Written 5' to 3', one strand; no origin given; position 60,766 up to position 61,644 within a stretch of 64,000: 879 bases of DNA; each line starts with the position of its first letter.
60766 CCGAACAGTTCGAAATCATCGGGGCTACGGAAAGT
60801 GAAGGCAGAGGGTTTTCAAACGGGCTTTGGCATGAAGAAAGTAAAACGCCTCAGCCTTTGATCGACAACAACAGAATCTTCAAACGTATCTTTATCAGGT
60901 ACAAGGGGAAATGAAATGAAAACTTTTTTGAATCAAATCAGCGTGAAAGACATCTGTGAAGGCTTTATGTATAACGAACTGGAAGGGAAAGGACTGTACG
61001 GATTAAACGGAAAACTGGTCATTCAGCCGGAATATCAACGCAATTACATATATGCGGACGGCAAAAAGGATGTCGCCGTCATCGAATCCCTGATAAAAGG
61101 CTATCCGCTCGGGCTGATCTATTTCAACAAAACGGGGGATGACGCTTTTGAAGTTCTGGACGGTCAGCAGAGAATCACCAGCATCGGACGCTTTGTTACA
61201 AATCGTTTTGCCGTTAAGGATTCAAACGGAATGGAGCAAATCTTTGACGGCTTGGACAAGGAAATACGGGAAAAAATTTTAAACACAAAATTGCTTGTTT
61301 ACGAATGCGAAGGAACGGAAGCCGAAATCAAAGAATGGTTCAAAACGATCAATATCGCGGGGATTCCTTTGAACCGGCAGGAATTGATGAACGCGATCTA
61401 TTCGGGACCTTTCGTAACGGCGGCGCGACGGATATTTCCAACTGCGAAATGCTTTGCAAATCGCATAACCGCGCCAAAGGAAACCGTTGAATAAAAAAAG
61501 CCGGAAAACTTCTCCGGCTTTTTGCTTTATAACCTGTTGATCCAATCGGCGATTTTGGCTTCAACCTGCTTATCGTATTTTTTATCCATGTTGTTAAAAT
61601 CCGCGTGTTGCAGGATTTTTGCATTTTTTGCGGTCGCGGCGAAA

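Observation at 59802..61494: Adenine methyltransferase immediately followed by a DUF262 (DGQQR) protein with a cryptic HNH motif in an alternate frame: candidate unconventional restriction/defence module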

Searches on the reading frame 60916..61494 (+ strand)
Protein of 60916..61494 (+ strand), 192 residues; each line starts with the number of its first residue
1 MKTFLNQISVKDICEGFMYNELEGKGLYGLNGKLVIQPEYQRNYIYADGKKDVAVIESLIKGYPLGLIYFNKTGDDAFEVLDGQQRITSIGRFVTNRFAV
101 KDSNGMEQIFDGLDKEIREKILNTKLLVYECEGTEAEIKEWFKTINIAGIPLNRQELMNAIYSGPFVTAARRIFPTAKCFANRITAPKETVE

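Call 3: search_protein_families(library=pfam, proteins=[window:60916-61494:+], max_evalue=1)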
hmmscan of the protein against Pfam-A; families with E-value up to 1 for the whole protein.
window:60916-61494:+ (192 aa): 2 families
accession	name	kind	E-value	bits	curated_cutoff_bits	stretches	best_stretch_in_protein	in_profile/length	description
PF03235.19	GmrSD_N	-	6.1e-23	82.4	33.2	2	35-119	12-104/199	GmrSD restriction endonuclease, N-terminal domain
PF14903.11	WG_beta_rep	-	0.062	13.8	25.6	1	26-41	2-17/35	WG containing repeat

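Call 7: find_homologous_proteins(query=window:60916-61494:+)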
Query window:60916-61494:+ (192 aa): 2551 proteins with E <= 0.001 among 2636 candidates; the best 120 are listed.
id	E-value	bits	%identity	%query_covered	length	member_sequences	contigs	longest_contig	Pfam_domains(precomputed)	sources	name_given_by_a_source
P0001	1.0e-109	382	90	100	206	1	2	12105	PF03235.20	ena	-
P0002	1.5e-90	320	92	82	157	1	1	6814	PF03235.20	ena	-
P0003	3.1e-89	316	76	93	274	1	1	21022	PF03235.20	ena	-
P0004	1.6e-88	313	76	93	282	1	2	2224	PF03235.20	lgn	-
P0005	2.2e-87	310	75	91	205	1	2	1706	PF03235.20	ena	-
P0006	2.5e-87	309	75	92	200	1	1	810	PF03235.20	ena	-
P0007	5.6e-87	308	75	92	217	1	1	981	PF03235.20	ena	-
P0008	8.1e-87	308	75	92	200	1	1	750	PF03235.20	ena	-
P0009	1.1e-86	307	74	92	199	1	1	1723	PF03235.20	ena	-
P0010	1.3e-86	307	74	92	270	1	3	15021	PF03235.20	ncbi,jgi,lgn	jgi:uncharacterized protein with ParB-like and HNH nuclease domain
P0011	2.7e-86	306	76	89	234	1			PF03235.20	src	-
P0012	5.8e-86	305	76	92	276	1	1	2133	PF03235.20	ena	-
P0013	8.9e-86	304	76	93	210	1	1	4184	PF03235.20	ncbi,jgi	jgi:uncharacterized protein with ParB-like and HNH nuclease domain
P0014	1.7e-85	303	74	93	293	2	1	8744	PF03235.20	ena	-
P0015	2.0e-85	303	74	93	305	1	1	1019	PF00676.26,PF03235.20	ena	-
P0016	2.1e-85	303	74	95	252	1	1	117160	PF03235.20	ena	-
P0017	2.1e-85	303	74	93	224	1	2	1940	PF03235.20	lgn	-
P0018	2.2e-85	303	76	90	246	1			PF03235.20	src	-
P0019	2.6e-85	303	74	95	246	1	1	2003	PF03235.20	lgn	-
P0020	6.2e-85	302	74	93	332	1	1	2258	PF03235.20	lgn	-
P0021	6.7e-85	301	74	93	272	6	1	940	PF03235.20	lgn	-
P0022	7.1e-85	301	75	93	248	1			PF03235.20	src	-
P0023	1.5e-84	300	74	93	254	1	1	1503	PF03235.20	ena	-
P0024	1.7e-84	300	73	93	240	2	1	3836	PF03235.20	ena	-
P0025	1.9e-84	300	73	93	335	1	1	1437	PF03235.20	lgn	-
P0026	2.2e-84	300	74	93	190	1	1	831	PF03235.20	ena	-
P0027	2.3e-84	300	75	89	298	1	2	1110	PF03235.20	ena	-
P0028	2.3e-84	300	74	90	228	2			PF03235.20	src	-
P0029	2.8e-84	299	73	93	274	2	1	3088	PF03235.20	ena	-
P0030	3.1e-84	299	74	96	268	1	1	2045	PF03235.20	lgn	-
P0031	3.4e-84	299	74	93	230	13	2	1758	PF03235.20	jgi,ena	-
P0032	3.7e-84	299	73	90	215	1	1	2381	PF03235.20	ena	-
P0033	4.4e-84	299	74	90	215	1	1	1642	PF03235.20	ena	-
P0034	4.7e-84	299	73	93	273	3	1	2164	PF03235.20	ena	-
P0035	5.1e-84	299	73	93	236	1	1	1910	PF03235.20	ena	-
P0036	6.4e-84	298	74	93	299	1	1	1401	PF03235.20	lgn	-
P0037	8.5e-84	298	73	93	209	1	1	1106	PF03235.20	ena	-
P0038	9.2e-84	298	73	93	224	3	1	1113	PF03235.20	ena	-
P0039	1.0e-83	298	73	93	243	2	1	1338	PF03235.20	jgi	-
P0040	1.2e-83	297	74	93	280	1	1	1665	PF03235.20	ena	-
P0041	1.4e-83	297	72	93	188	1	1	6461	PF03235.20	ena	-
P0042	1.5e-83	297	74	93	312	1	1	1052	PF03235.20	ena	-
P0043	2.2e-83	297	73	93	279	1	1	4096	PF03235.20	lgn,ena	-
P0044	2.2e-83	297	74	93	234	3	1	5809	PF03235.20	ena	-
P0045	2.7e-83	296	74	93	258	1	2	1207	PF03235.20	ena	-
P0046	3.5e-83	296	74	93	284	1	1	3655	PF03235.20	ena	-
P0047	3.6e-83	296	74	89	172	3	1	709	PF03235.20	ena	-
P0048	3.9e-83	296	74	89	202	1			PF03235.20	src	-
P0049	4.1e-83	296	72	95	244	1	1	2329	PF03235.20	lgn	-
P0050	4.5e-83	296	74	93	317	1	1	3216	PF03235.20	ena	-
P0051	5.8e-83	295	74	89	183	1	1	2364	PF03235.20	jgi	-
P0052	6.0e-83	295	73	93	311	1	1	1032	PF03235.20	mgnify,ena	mgnify:FL=1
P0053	6.9e-83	295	73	93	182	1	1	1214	PF03235.20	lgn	-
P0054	7.3e-83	295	72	93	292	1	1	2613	PF03235.20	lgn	-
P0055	7.6e-83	295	75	90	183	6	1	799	PF03235.20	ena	-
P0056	7.6e-83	295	72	92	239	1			PF03235.20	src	-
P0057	7.6e-83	295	72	92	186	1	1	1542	PF03235.20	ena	-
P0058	8.6e-83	295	72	95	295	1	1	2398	PF03235.20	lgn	-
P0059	8.7e-83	295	76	89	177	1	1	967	PF03235.20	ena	-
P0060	8.8e-83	295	74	93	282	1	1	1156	PF03235.20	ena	-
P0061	9.5e-83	294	69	98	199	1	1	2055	PF03235.20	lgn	-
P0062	1.0e-82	294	72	92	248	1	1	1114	PF03235.20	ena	-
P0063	1.1e-82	294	73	92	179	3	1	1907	PF03235.20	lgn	-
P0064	1.2e-82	294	72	93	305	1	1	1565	PF03235.20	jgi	-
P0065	1.3e-82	294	71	93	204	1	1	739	PF03235.20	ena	-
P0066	1.3e-82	294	71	93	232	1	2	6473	PF03235.20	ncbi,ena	-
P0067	1.5e-82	294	74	93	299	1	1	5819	PF03235.20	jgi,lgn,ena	-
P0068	1.5e-82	294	72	93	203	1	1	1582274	PF03235.20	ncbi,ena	-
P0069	1.5e-82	294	70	93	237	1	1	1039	PF03235.20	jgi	jgi:uncharacterized protein with ParB-like and HNH nuclease domain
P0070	1.5e-82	294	73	92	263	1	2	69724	PF03235.20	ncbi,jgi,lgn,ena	jgi:uncharacterized protein with ParB-like and HNH nuclease domain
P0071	1.6e-82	294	74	89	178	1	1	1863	PF03235.20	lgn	-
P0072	1.6e-82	294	76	89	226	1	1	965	PF03235.20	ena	-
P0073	1.6e-82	294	73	92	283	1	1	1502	PF03235.20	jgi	jgi:hypothetical protein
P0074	1.7e-82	294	76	85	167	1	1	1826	PF03235.20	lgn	-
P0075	1.9e-82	294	71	93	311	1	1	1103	PF03235.20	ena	-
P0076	2.2e-82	293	72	93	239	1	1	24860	PF03235.20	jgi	jgi:uncharacterized protein with ParB-like and HNH nuclease domain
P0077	2.3e-82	293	72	92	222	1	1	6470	PF03235.20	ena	-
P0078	2.3e-82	293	72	92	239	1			PF03235.20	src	-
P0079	2.4e-82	293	73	89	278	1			PF03235.20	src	-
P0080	2.5e-82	293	71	93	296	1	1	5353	PF03235.20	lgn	-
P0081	2.6e-82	293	76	89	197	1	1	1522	PF03235.20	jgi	jgi:uncharacterized protein with ParB-like and HNH nuclease domain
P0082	2.7e-82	293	71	93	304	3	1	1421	PF03235.20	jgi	jgi:hypothetical protein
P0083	2.7e-82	293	72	93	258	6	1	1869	PF03235.20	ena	-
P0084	2.7e-82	293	70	93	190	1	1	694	PF03235.20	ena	-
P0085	2.8e-82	293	72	89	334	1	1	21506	PF03235.20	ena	-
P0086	3.3e-82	293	71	92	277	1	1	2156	PF03235.20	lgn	-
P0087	3.5e-82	293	72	93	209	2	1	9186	PF03235.20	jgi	-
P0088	3.9e-82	292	73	93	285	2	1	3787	PF03235.20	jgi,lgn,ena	-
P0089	3.9e-82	292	71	93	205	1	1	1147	PF03235.20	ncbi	-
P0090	4.0e-82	292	75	91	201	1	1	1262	PF03235.20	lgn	-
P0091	4.0e-82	292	71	93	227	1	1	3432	PF03235.20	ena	-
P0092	4.2e-82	292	71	93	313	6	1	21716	PF03235.20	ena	-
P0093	4.5e-82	292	73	93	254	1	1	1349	PF03235.20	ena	-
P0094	5.7e-82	292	72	93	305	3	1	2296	PF03235.20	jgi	jgi:hypothetical protein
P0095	5.9e-82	292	72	93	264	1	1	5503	PF03235.20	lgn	-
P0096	6.0e-82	292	72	93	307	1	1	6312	PF03235.20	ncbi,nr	ncbi:MAG: DUF262 domain-containing protein, partial [Tissierellales bacterium]|nr:DUF262 domain-cont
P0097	6.2e-82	292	75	89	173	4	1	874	PF03235.20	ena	-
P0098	6.6e-82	292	73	93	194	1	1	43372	PF03235.20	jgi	-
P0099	6.9e-82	292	73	93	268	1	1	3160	PF03235.20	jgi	jgi:hypothetical protein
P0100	7.4e-82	292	73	93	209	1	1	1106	PF03235.20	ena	-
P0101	7.9e-82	291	73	93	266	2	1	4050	PF03235.20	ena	-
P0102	8.3e-82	291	73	93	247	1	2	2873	PF03235.20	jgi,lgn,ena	-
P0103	8.5e-82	291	71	93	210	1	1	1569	PF03235.20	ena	-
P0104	8.5e-82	291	72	92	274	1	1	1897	PF03235.20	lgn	-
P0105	1.0e-81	291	71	93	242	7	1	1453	PF03235.20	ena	-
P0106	1.0e-81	291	72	92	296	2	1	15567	PF01844.30,PF03235.20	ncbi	-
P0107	1.1e-81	291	71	93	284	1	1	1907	PF03235.20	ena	-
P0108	1.2e-81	291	71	93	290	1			PF03235.20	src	-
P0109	1.2e-81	291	69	92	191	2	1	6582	PF03235.20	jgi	jgi:uncharacterized protein with ParB-like and HNH nuclease domain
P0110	1.3e-81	291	71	93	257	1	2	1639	PF03235.20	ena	-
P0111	1.4e-81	291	72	87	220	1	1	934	PF03235.20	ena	-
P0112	1.4e-81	291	71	93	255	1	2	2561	PF03235.20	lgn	-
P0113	1.4e-81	291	70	93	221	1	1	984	PF03235.20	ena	-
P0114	1.4e-81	291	73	92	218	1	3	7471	PF03235.20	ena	-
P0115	1.4e-81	291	71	93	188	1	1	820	PF03235.20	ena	-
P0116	1.6e-81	290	73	92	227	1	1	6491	PF03235.20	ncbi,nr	ncbi:MAG: DUF262 domain-containing protein, partial [Candidatus Scalindua sp.]|nr:DUF262 domain-cont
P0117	1.7e-81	290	71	93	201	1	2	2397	PF03235.20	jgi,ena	jgi:uncharacterized protein with ParB-like and HNH nuclease domain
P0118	1.7e-81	290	71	93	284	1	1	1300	PF03235.20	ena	-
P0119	1.8e-81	290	72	92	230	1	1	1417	PF03235.20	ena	-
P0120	1.8e-81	290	75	90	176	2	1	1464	PF03235.20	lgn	-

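Call 10: find_encoding_contigs(protein=P0001, flank=8000, max_places=4)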
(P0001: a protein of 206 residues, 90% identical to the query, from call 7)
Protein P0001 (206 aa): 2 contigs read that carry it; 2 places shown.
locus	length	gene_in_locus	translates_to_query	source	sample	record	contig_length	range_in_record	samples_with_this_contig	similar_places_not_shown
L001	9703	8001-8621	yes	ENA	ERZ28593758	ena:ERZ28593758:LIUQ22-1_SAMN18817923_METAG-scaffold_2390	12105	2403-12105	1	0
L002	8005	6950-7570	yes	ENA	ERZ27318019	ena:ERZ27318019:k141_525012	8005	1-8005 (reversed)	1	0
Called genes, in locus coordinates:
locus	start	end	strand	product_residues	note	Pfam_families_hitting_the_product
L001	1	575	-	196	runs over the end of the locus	PF02545:Maf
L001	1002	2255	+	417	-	PF07498:Rho_N, PF07497:Rho_RNA_bind, PF00006:ATP-synt_ab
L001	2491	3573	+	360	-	PF00465:Fe-ADH, PF13685:Fe-ADH_2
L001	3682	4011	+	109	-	PF01740:STAS, PF13466:STAS_2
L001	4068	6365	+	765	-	PF07228:SpoIIE, PF13581:HATPase_c_2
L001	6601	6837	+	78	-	PF00196:GerE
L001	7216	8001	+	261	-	PF13651:EcoRI_methylase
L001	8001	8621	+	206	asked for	PF03235:GmrSD_N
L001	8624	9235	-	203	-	PF03358:FMN_red (weak), PF12682:Flavodoxin_4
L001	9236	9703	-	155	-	?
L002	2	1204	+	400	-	?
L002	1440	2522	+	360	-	PF00465:Fe-ADH, PF13685:Fe-ADH_2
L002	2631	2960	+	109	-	PF01740:STAS, PF13466:STAS_2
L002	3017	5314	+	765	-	PF07228:SpoIIE, PF13581:HATPase_c_2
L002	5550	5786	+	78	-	PF00196:GerE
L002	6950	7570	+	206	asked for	PF03235:GmrSD_N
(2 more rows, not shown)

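Call 11: find_encoding_contigs(protein=P0092, flank=8000, max_places=4)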
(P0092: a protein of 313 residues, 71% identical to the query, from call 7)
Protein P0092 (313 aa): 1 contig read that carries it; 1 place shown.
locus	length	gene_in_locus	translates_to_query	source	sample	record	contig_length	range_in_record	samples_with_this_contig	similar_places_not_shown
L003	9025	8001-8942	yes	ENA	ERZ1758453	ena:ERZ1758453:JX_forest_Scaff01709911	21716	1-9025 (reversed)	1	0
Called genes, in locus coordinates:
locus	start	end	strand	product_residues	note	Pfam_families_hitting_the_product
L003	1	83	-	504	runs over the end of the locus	PF00890:FAD_binding_2, PF01266:DAO, PF01946:Thi4 (weak), PF03486:HI0933_like (weak), PF07992:Pyr_redox_2 (weak), PF12831:FAD_oxidored, PF13450:NAD_binding_8, PF01593:Amino_oxidase, +1 more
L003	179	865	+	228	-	PF00440:TetR_N, PF13305:TetR_C_33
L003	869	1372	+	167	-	PF13826:Monooxy_af470-like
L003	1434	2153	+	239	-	PF10067:DUF2306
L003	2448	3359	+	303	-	PF01545:Cation_efflux, PF16916:ZT_dimer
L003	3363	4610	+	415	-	PF01979:Amidohydro_1, PF07969:Amidohydro_3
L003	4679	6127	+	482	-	PF08323:Glyco_transf_5, PF13439:Glyco_transf_4, PF13579:Glyco_trans_4_4, PF00534:Glycos_transf_1, PF13692:Glyco_trans_1_4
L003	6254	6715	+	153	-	PF00583:Acetyltransf_1, PF13673:Acetyltransf_10 (weak), PF13508:Acetyltransf_7 (weak)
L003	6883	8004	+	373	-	PF13651:EcoRI_methylase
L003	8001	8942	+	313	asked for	PF03235:GmrSD_N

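Call 13: find_related_loci(query=A1, collection=genome_contigs, flank=6000)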
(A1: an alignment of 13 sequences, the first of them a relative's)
Query A1 (335 aa) in genome_contigs; peptide patterns used: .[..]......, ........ (x = any residue, [..] = any of these).
600 stretches matched a pattern (row limit reached: there are more); 589 encode a relative of the query (tblastn E <= 1e-3); the best 80 are kept; 80 distinct loci.
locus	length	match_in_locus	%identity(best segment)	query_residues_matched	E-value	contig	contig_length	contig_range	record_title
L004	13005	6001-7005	84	1-335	0e+0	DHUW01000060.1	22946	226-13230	MAG TPA_asm: Anaerolineaceae bacterium UBA5224 UBA5224_contig_12071, whole genome shotgun sequence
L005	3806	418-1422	81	1-335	0e+0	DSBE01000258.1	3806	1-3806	MAG TPA_asm: Chloroflexota bacterium isolate SpSt-1165 Ga0129302_1016158, whole genome shotgun sequence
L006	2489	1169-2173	82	1-335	0e+0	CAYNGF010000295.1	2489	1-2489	MAG TPA_asm: uncultured Paludibacter sp. isolate binchicken_co117_196 genome assembly, contig: NODE_70276_length_2489_co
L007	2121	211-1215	81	1-335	0e+0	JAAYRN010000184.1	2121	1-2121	MAG: Bacteroidales bacterium isolate AS23ysBPME_200 180598_AS23, whole genome shotgun sequence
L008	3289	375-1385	81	1-335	0e+0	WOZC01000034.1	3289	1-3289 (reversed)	MAG: Anaerolineaceae bacterium isolate WOFB14 NODE_14377_length_3289_cov_9.247681, whole genome shotgun sequence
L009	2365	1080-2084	81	1-335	0e+0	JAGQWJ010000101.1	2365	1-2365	MAG: Ignavibacteriae bacterium isolate HKST-UBA125 NODE_101_length_2365_cov_6.029283, whole genome shotgun sequence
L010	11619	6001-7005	80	1-335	0e+0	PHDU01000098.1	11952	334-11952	MAG: Bacteroidetes bacterium HGW-Bacteroidetes-1 bjp_ig2103_scaffold_2317, whole genome shotgun sequence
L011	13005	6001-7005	79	1-335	0e+0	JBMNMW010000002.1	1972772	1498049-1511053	MAG: Brevefilum sp. isolate SBF912LR0HQ0001 contig_44653, whole genome shotgun sequence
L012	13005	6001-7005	80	1-335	0e+0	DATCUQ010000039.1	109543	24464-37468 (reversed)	MAG TPA_asm: Lutibacter sp. isolate SMAG_U7362 k141_126066, whole genome shotgun sequence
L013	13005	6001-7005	80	1-335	0e+0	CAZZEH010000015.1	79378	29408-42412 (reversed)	MAG TPA_asm: uncultured Chitinophagales bacterium isolate SRP193661_co1_210 genome assembly, contig: NODE_367_length_793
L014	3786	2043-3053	79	1-335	0e+0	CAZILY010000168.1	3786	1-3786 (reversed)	MAG TPA_asm: uncultured Pelolinea sp. isolate binchicken_co181_41 genome assembly, contig: NODE_57767_length_3786_cov_6.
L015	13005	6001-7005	79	1-335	0e+0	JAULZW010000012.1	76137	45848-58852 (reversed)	MAG: Candidatus Paceibacterota bacterium isolate P_PACE2 NODE_317_length_76137_cov_2.982279, whole genome shotgun sequen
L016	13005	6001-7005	79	1-335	0e+0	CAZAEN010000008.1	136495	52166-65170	MAG TPA_asm: uncultured Methylophilaceae bacterium isolate SRP286056_co2_262 genome assembly, contig: NODE_98_length_136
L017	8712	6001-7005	79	1-335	0e+0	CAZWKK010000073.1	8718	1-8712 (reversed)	MAG TPA_asm: uncultured Anaerolinea sp. isolate SRP216815_co1_175 genome assembly, contig: NODE_11266_length_8718_cov_4.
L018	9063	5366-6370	79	1-335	0e+0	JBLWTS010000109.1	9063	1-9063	MAG: Aequorivita sp. isolate EA07-05 A07maxbin.015RE.5K@114, whole genome shotgun sequence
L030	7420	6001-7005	78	1-335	0e+0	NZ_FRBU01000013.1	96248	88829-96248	Flavobacterium xanthum strain DSM 3661, whole genome shotgun sequence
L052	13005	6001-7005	78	1-335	1e-180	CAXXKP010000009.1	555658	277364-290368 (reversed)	MAG: Sphaerochaetaceae bacterium isolate 97855f4f-21ab-4eab-b950-d14ecb44ab4f genome assembly, contig: contig_9, whole g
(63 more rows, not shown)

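Call 20: search_protein_families(library=padloc, proteins=[L030:6001-7164:+, window:60916-61494:+], max_evalue=0.01)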
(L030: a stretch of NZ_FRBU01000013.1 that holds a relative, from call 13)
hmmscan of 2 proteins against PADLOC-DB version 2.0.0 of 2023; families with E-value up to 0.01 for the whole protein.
L030:6001-7164:+ (387 aa): 7 families
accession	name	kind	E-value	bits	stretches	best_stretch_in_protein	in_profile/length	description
PDLC03418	REase_II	-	6.5e-81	270.3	1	9-386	8-371/372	Type II restriction enzyme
PDLC03877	NsnA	-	1.4e-25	88.4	1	33-215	63-250/385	-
PDLC04027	PD-T4-2_A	-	2.3e-13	47.9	1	32-218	49-259/363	-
PDLC04151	HEC-05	-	0.00014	18.7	0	75-91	110-126/600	-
PDLC04154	HEC-06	-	0.00043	17.1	1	39-91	27-85/569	-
PDLC02695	Orf5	-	0.0012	15.4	0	73-92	73-92/601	Orf5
PDLC04155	HEC-06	-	0.0017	14.9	1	39-90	24-82/562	-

window:60916-61494:+ (192 aa): 13 families
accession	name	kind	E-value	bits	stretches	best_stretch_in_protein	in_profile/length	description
PDLC03418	REase_II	-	4.9e-50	168.7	1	4-188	4-184/372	Type II restriction enzyme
PDLC03877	NsnA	-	2.3e-29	100.9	1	31-169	62-207/385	-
PDLC04027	PD-T4-2_A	-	3.1e-13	47.5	1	31-173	49-206/363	-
PDLC04154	HEC-06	-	1.3e-05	22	1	31-96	20-91/569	-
PDLC04151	HEC-05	-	1.6e-05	21.9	1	73-90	109-126/600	-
PDLC04153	HEC-05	-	0.00013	18.3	1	31-75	18-60/621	-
PDLC02691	Orf5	-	0.00015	18.5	1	25-90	12-83/579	Orf5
PDLC04157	HEC-06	-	0.00018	18.3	1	38-95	26-90/558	-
PDLC04150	HEC-05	-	0.0002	18.4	0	37-75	24-61/583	-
PDLC04155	HEC-06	-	0.00036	17.2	1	37-90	23-83/562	-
PDLC02687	Orf5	-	0.0007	16.5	1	37-96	20-85/543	Orf5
PDLC04152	HEC-05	-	0.0025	14.4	0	30-73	16-61/566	-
PDLC02698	Orf5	-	0.0041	13.9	1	38-115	23-106/573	Orf5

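Call 21: search_protein_families(library=ncbifam, proteins=[L030:6001-7164:+, window:60916-61494:+], max_evalue=0.01)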
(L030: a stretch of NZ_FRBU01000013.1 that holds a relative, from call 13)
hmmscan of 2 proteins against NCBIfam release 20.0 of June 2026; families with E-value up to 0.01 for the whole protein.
L030:6001-7164:+ (387 aa): 0 families

window:60916-61494:+ (192 aa): 0 families

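Call 22: search_protein_families(library=pfam, proteins=[L030:6001-7164:+, L052:6001-7164:+], max_evalue=0.1)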
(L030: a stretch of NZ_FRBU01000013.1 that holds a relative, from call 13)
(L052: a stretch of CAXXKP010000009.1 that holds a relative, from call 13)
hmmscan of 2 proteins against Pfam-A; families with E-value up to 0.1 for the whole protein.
L030:6001-7164:+ (387 aa): 3 families
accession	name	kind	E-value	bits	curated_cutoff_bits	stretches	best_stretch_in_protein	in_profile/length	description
PF03235.19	GmrSD_N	-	1.6e-20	74.5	33.2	1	36-163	12-198/199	GmrSD restriction endonuclease, N-terminal domain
PF01844.29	HNH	-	1.3e-07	32.1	21.4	1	352-387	12-47/47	HNH endonuclease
PF14279.12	HNH_5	-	0.0016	18.8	27.5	1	353-387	12-46/56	HNH endonuclease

L052:6001-7164:+ (387 aa): 3 families
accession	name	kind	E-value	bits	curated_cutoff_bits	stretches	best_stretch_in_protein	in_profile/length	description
PF03235.19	GmrSD_N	-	1.2e-20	74.9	33.2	1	36-163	12-198/199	GmrSD restriction endonuclease, N-terminal domain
PF01844.29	HNH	-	2.9e-07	31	21.4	1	344-386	11-46/47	HNH endonuclease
PF14279.12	HNH_5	-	0.00065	20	27.5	1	352-386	11-45/56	HNH endonuclease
